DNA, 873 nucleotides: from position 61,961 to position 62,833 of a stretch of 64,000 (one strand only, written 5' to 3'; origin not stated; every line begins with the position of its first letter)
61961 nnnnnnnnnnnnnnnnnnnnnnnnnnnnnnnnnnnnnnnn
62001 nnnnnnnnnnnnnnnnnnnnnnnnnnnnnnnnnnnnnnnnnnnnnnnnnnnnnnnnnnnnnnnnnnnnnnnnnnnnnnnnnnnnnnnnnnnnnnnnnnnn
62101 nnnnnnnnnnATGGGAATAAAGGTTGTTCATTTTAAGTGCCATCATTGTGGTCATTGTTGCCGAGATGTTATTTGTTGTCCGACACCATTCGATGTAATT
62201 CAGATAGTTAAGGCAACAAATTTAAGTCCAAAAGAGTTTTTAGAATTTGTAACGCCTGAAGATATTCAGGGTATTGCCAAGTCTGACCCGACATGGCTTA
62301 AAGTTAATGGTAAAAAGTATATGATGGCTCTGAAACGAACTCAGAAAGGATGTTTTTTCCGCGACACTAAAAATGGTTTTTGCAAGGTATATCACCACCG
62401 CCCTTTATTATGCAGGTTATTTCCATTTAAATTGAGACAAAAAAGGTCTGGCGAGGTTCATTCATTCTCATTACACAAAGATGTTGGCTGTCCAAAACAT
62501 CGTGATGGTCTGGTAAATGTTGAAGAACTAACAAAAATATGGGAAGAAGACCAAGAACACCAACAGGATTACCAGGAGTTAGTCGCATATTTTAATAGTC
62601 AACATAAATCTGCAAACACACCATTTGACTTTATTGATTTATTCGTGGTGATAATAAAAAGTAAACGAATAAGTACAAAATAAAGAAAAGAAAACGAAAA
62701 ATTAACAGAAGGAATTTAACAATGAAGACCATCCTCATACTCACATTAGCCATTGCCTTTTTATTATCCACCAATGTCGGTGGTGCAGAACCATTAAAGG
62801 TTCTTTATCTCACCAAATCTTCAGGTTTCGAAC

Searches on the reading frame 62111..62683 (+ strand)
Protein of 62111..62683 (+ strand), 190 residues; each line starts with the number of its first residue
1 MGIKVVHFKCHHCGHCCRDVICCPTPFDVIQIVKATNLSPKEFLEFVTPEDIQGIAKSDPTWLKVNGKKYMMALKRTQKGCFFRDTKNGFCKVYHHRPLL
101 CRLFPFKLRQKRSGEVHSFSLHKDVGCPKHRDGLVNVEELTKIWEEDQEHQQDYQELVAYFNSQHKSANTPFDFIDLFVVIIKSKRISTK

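Call 21: find_encoding_contigs(protein=window:62111-62683:+, flank=6000, max_places=10)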
Protein window:62111-62683:+ (190 aa): 23 contigs read that carry it; 7 places shown.
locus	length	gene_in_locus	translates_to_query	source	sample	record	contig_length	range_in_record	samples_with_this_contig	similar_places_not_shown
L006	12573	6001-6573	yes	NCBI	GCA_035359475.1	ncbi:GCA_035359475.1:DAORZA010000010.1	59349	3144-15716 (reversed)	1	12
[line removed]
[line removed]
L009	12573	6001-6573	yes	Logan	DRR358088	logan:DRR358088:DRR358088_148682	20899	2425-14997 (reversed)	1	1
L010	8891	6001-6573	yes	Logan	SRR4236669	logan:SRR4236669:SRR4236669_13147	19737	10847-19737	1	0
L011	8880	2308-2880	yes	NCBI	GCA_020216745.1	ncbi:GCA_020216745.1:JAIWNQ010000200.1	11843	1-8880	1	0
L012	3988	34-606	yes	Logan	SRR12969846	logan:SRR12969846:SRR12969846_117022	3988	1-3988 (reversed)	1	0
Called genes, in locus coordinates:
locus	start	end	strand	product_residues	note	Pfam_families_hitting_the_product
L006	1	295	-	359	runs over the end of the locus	PF00180:Iso_dh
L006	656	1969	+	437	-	PF00155:Aminotran_1_2, PF01041:DegT_DnrJ_EryC1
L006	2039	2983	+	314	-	PF00890:FAD_binding_2 (faint), PF01134:GIDA (faint), PF01266:DAO (faint), PF01946:Thi4 (faint), PF03486:HI0933_like (faint), PF07992:Pyr_redox_2, PF13738:Pyr_redox_3, PF00070:Pyr_redox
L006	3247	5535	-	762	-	PF07581:Glug (faint), PF03793:PASTA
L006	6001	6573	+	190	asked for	PF03692:CxxCxxCC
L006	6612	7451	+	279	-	PF06283:ThuA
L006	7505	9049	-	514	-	-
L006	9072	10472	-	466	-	PF04734:Ceramidase_alk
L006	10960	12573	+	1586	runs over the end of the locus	?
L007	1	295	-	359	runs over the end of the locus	PF00180:Iso_dh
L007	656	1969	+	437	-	PF00155:Aminotran_1_2, PF01041:DegT_DnrJ_EryC1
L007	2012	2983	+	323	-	PF01946:Thi4 (faint), PF03486:HI0933_like (faint), PF07992:Pyr_redox_2, PF00890:FAD_binding_2 (faint), PF01134:GIDA (faint), PF01266:DAO (faint), PF13738:Pyr_redox_3, PF00070:Pyr_redox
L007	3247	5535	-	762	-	PF07581:Glug (faint), PF03793:PASTA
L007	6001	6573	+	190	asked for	PF03692:CxxCxxCC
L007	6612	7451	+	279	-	PF06283:ThuA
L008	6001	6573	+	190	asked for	PF03692:CxxCxxCC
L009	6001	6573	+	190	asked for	PF03692:CxxCxxCC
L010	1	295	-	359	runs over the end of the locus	PF00180:Iso_dh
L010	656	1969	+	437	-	PF00155:Aminotran_1_2, PF01041:DegT_DnrJ_EryC1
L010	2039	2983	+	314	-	PF00890:FAD_binding_2 (faint), PF01134:GIDA (faint), PF01266:DAO (faint), PF01946:Thi4 (faint), PF03486:HI0933_like (faint), PF07992:Pyr_redox_2, PF13738:Pyr_redox_3, PF00070:Pyr_redox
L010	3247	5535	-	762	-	PF07581:Glug (faint), PF03793:PASTA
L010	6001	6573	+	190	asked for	PF03692:CxxCxxCC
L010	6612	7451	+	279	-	PF06283:ThuA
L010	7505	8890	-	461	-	?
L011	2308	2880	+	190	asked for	PF03692:CxxCxxCC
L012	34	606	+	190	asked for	PF03692:CxxCxxCC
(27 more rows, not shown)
